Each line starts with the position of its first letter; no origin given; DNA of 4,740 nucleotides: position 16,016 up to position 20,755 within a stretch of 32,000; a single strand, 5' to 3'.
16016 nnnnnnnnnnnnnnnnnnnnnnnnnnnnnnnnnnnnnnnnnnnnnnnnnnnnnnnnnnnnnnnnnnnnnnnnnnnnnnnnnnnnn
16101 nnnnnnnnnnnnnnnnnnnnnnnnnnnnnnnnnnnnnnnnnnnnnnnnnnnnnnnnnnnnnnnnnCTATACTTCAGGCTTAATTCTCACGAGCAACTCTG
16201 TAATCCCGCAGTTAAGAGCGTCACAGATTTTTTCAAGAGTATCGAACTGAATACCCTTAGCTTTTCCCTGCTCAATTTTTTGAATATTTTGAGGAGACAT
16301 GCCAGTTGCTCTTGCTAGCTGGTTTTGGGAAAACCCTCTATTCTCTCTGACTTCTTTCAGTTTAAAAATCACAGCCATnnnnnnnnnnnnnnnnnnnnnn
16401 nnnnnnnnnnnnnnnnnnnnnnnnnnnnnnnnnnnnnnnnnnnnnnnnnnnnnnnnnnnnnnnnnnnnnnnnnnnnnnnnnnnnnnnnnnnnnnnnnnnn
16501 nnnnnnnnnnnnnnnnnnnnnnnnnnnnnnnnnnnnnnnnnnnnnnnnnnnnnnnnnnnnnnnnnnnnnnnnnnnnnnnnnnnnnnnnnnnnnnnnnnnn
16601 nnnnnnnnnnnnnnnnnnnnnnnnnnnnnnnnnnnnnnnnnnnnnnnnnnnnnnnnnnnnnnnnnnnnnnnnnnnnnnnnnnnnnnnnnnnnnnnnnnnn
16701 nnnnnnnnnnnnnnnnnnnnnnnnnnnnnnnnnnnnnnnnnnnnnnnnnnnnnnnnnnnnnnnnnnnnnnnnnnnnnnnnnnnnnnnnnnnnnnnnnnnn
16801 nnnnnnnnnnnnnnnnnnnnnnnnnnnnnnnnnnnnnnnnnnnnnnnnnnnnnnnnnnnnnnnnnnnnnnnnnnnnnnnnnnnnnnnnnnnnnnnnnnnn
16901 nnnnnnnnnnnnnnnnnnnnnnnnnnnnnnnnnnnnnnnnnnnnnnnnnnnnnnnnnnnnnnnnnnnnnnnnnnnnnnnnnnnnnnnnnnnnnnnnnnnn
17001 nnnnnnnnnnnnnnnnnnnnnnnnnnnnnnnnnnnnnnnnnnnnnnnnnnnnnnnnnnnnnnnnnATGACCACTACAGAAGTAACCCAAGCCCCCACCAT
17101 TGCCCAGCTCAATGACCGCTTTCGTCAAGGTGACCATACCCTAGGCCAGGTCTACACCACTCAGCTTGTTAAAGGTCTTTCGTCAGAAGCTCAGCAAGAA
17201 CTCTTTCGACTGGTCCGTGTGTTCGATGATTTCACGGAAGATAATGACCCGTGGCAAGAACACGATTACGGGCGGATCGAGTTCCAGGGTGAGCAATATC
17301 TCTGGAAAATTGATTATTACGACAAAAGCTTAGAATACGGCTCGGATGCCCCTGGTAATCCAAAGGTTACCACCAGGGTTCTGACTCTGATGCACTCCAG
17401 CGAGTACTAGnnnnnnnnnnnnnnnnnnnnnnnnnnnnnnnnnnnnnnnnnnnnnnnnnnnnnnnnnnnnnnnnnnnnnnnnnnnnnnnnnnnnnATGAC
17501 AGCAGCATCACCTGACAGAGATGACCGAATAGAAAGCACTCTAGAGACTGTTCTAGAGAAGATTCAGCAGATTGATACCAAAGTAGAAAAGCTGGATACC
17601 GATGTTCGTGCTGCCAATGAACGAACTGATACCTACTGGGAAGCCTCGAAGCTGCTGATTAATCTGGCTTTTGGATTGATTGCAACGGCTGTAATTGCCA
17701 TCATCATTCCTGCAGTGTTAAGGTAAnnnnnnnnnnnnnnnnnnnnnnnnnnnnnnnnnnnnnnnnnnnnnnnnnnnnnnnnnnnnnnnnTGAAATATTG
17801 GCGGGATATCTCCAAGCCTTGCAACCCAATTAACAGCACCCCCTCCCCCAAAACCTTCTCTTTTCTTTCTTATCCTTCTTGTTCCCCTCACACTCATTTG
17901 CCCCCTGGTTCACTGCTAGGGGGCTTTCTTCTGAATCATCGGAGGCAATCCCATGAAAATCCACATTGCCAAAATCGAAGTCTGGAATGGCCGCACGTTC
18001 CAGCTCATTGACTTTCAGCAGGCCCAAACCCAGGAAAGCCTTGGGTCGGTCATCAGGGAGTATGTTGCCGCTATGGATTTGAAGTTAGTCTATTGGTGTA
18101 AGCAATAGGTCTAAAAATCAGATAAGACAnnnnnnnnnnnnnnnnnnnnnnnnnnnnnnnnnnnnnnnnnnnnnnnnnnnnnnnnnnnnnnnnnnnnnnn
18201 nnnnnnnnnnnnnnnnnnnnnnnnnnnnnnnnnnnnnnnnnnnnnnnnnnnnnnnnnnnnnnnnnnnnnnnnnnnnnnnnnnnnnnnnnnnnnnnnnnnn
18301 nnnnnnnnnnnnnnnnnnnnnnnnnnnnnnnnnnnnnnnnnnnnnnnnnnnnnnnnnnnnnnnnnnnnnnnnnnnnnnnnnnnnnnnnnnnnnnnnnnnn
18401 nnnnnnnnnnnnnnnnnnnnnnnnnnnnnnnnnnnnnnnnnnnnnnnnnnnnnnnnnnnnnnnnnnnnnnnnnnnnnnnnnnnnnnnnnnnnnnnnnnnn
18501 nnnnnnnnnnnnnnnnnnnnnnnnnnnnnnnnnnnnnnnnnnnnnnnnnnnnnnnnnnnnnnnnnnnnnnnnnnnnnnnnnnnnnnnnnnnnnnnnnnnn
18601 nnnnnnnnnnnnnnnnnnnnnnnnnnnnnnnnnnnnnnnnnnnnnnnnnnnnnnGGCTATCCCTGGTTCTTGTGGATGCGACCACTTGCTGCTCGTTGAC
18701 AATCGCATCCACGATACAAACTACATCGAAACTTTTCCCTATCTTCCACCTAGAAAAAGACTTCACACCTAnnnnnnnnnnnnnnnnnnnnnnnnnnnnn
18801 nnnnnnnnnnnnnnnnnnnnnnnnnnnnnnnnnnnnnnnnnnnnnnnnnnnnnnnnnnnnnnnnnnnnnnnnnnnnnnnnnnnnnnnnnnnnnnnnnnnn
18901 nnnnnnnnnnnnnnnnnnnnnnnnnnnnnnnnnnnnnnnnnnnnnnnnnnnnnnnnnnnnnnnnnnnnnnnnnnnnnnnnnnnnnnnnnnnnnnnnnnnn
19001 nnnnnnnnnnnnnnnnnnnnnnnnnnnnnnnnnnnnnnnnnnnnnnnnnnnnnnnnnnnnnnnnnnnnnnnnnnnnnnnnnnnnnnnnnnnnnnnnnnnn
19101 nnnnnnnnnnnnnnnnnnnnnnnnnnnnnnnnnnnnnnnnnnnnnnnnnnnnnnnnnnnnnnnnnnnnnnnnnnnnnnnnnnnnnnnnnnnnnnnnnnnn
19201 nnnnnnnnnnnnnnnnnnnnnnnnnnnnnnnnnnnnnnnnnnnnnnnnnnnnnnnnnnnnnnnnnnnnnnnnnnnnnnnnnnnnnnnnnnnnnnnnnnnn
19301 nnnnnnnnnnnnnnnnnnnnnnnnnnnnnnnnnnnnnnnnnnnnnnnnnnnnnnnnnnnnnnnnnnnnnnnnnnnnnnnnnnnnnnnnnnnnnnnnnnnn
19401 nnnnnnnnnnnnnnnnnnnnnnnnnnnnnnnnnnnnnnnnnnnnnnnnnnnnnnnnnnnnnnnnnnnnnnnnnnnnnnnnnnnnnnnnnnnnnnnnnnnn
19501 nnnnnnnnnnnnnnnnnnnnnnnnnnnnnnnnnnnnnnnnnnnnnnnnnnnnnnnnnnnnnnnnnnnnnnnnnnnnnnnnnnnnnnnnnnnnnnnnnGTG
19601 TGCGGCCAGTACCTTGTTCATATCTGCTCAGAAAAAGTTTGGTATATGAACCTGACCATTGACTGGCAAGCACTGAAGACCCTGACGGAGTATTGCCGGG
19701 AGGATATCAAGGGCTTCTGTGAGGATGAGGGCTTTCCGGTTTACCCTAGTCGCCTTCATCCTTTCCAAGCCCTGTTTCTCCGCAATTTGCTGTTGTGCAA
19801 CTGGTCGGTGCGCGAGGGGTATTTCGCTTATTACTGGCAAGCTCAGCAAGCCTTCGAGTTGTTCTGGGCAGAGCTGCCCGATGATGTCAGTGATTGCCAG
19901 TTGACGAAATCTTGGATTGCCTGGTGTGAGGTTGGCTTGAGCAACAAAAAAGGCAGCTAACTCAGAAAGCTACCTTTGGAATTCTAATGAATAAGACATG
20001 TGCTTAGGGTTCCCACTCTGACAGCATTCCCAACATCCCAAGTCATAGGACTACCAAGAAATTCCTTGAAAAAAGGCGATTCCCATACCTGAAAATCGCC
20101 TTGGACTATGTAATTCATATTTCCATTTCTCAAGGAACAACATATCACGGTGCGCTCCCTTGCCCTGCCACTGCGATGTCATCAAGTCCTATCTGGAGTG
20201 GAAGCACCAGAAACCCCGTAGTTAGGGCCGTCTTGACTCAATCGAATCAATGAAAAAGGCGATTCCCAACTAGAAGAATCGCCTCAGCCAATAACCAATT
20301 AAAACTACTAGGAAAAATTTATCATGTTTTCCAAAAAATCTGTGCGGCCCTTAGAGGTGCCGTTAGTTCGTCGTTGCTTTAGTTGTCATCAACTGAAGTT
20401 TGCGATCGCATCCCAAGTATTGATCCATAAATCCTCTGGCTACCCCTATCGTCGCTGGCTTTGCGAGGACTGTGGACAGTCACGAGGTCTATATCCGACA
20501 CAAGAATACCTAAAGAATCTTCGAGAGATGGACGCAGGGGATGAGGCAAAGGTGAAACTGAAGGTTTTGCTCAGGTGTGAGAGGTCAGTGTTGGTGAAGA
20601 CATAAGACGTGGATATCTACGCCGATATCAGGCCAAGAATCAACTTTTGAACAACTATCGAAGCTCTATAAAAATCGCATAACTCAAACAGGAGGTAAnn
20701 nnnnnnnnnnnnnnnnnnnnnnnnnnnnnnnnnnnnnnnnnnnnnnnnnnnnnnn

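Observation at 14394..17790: Two parallel regulator / promoter / structured-leader modules driving DUF932 and DUF3768 genes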

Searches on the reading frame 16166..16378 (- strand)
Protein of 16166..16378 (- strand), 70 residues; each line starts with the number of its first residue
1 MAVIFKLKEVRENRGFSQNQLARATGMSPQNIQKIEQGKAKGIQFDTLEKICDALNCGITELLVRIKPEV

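Call 10: search_protein_families(library=pfam, proteins=[window:16166-16378:-], max_evalue=0.01)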
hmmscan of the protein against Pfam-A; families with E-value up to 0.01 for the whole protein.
window:16166-16378:- (70 aa): 8 families
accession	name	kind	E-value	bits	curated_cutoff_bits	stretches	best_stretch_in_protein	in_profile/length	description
PF13443.12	HTH_26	-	3e-20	72.6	22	1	6-67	1-62/63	Cro/C1-type HTH DNA-binding domain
PF01381.28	HTH_3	-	1.7e-15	57.3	23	1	7-62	1-55/55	Helix-turn-helix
PF13560.12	HTH_31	-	5.3e-12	46.3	27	1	7-59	6-58/64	Helix-turn-helix domain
PF12844.13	HTH_19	-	5.3e-12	45.9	30.2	1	6-63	3-59/64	Helix-turn-helix domain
PF13413.12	HTH_25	-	2.3e-06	27.8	24.6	1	7-41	2-36/62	Helix-turn-helix domain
PF13744.12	HTH_37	-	0.0006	20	27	1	4-58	20-74/80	Helix-turn-helix domain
PF13412.12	HTH_24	-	0.0016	18.4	21.9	1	7-33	9-35/48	Winged helix-turn-helix DNA-binding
PF21716.3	dnstrm_HI1420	-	0.0022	18.3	27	1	4-59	34-86/90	Probable addiction module antidote protein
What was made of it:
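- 16166..16378 (-): XRE-family HTH regulator 2 (70 aa). Call 10 (HTH_26, 3e-20).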

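Call 85: search_protein_families(library=phrogs, proteins=[window:16166-16378:-], max_evalue=0.001)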
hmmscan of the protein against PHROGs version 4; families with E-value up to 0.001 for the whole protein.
window:16166-16378:- (70 aa): 28 families (the best 25 are shown)
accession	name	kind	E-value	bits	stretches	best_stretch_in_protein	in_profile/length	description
phrog_8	-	transcription regulation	1.7e-16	61.6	1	5-66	79-139/346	transcriptional regulator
phrog_3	-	transcription regulation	1.7e-13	52.1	1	4-65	90-148/430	transcriptional repressor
phrog_5823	-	transcription regulation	3.9e-13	50.3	1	6-63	10-67/404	transcriptional regulator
phrog_1373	-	transcription regulation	2.3e-10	41.7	1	6-60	67-120/166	transcriptional regulator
phrog_4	-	transcription regulation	5.3e-10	39.8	1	6-63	140-192/400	transcriptional repressor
phrog_2439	-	transcription regulation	6.1e-09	36.2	1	6-58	11-62/367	transcriptional regulator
phrog_7241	-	transcription regulation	6.7e-08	33.6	1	7-63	66-121/122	transcriptional regulator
phrog_2967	-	transcription regulation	1.2e-07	32.5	1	7-58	15-65/225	transcriptional regulator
phrog_38620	-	transcription regulation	2.9e-07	31.5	1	11-67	10-66/174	transcriptional regulator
phrog_147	-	transcription regulation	1.5e-06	29.5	1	5-52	7-54/100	transcriptional regulator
phrog_2339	-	DNA, RNA and nucleotide metabolism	2.7e-06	28.3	1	3-56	26-79/98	HTH DNA binding protein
phrog_2104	-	unknown function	5.7e-06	27.5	1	6-40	43-77/103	-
phrog_35195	-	unknown function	5.8e-06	27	1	5-63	5-63/159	-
phrog_9908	-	DNA, RNA and nucleotide metabolism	1.7e-05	25.1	1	6-57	17-67/282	DNA binding protein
phrog_6831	-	transcription regulation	2.9e-05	25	1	14-51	17-54/68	transcriptional regulator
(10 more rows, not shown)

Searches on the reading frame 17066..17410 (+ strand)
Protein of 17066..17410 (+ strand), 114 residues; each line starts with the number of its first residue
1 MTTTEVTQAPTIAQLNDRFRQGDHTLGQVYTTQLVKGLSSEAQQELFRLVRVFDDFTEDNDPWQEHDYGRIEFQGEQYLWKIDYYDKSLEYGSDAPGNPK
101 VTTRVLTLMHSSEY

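Call 10: search_protein_families(library=pfam, proteins=[window:17066-17410:+], max_evalue=0.01)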
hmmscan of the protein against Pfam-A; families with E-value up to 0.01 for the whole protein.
window:17066-17410:+ (114 aa): 1 family
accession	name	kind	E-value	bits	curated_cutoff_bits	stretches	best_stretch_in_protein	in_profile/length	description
PF12599.13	DUF3768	-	4.1e-37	126.4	25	1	31-113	1-83/83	Protein of unknown function (DUF3768)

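Call 84: search_solved_structures(query=window:17066-17410:+, max_evalue=1)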
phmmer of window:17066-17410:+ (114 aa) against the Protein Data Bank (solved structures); distinct sequences matched with E-value up to 1: 0.

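Call 85: search_protein_families(library=phrogs, proteins=[window:17066-17410:+], max_evalue=0.001)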
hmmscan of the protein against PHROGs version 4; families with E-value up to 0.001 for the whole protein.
window:17066-17410:+ (114 aa): 0 families

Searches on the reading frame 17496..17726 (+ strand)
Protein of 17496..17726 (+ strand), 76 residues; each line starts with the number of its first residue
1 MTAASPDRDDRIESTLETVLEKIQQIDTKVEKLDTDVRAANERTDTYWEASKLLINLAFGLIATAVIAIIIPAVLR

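Call 10: search_protein_families(library=pfam, proteins=[window:17496-17726:+], max_evalue=0.01)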
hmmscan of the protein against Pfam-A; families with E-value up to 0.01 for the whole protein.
window:17496-17726:+ (76 aa): 2 families
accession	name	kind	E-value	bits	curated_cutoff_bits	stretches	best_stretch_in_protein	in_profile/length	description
PF23219.2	LAMB1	-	0.0045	17.2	26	1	14-72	43-100/155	LAMB1-4 helical domain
PF12296.13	HsbA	-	0.0088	16.9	33.5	0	17-54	2-36/121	Hydrophobic surface binding protein A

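Call 85: search_protein_families(library=phrogs, proteins=[window:17496-17726:+], max_evalue=0.001)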
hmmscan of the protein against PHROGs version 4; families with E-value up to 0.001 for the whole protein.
window:17496-17726:+ (76 aa): 0 families

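Call 94: search_protein_families(library=ncbifam, proteins=[window:17496-17726:+], max_evalue=1)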
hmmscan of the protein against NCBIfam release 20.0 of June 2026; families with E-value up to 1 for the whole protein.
window:17496-17726:+ (76 aa): 8 families
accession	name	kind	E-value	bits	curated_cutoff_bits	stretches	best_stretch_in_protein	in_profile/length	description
NF053525.1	thylo_ssr2422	subfamily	1.4e-21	76.7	38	1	1-75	1-77/77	ssr2422 family thylakoid membrane protein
NF052598.1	teichoic_TarQ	equivalog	0.0053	15.7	350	1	4-71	149-221/347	teichoic acid biosynthesis protein TarQ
NF011925.1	PRK15396.1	subfamily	0.0085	16.3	108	1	10-42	28-60/78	major outer membrane lipoprotein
NF033928.1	alph_xenorhab_A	subfamily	0.022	14.1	125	1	17-70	179-228/339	alpha-xenorhabdolysin family binary toxin subunit A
TIGR04166.1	methano_MtrB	equivalog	0.063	13.6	50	1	8-70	24-92/95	tetrahydromethanopterin S-methyltransferase subunit MtrB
NF002129.0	PRK00965.1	equivalog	0.069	13.3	113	1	8-71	25-94/108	tetrahydromethanopterin S-methyltransferase subunit B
NF040598.1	Ala_zip_lipo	subfamily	0.072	13.6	43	1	14-46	22-54/90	Lpp/OprI family alanine-zipper lipoprotein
NF009555.0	PRK13004.1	equivalog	0.12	11.2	321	1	4-49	256-300/399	YgeY family selenium metabolism-linked hydrolase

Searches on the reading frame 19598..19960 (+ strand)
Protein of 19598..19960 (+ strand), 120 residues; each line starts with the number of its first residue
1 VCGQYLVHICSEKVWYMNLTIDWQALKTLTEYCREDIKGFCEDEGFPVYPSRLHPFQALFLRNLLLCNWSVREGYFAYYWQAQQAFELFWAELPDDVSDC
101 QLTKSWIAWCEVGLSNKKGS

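Call 13: search_protein_families(library=pfam, proteins=[window:19598-19960:+], max_evalue=0.01)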
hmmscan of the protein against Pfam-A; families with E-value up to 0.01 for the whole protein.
window:19598-19960:+ (120 aa): 1 family
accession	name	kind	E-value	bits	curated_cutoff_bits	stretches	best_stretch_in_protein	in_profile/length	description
PF00839.22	Cys_rich_FGFR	-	0.00082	19.8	22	1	18-44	13-39/58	Cysteine rich repeat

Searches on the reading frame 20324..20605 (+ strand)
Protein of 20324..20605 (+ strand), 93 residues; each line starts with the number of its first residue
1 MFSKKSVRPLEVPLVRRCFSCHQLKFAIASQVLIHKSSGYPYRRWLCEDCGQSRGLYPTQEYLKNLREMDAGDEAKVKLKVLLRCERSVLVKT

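Call 13: search_protein_families(library=pfam, proteins=[window:20324-20605:+], max_evalue=0.01)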
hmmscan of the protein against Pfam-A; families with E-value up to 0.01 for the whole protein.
window:20324-20605:+ (93 aa): 1 family
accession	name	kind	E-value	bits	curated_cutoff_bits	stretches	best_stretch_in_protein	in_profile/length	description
PF01258.23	zf-dskA_traR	-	0.01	16.3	24.9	0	41-52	2-11/36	Prokaryotic dksA/traR C4-type zinc finger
